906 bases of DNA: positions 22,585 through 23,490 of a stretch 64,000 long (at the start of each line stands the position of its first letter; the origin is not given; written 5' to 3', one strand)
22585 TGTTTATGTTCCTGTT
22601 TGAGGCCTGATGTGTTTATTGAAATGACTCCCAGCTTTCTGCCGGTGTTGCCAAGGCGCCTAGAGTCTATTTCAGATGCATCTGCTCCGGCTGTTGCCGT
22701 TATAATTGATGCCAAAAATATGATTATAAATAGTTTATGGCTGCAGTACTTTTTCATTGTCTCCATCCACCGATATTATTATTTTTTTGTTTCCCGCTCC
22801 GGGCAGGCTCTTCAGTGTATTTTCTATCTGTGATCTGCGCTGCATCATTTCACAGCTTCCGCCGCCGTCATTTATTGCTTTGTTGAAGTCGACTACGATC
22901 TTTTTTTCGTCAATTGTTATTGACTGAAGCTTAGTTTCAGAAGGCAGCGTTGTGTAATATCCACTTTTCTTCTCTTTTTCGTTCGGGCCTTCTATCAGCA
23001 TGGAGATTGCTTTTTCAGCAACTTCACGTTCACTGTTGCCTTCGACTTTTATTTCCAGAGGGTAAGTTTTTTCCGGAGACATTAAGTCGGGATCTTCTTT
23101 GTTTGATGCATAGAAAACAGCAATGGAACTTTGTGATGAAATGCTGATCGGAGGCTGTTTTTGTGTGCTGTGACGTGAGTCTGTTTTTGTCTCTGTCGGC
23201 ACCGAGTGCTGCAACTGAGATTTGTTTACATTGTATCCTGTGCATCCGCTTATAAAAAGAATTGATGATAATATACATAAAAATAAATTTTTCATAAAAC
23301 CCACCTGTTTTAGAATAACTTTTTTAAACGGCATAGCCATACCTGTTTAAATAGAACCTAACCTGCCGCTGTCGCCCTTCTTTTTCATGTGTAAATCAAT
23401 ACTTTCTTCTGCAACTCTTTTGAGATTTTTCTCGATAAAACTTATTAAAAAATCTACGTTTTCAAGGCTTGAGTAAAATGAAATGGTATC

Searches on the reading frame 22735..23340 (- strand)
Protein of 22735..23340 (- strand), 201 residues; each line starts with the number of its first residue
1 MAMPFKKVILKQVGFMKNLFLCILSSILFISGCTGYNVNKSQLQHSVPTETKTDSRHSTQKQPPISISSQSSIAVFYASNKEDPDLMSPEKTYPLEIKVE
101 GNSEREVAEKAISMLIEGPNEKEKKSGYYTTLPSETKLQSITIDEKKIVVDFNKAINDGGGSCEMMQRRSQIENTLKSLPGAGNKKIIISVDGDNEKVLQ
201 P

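Call 71: search_protein_families(library=pfam, proteins=[window:22735-23340:-], max_evalue=0.0001)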
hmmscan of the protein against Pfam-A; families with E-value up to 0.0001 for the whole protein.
window:22735-23340:- (201 aa): 1 family
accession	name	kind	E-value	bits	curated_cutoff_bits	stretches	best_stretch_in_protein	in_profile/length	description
PF10646.14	Germane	-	1.5e-17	64.7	23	1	76-195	3-115/117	Sporulation and spore germination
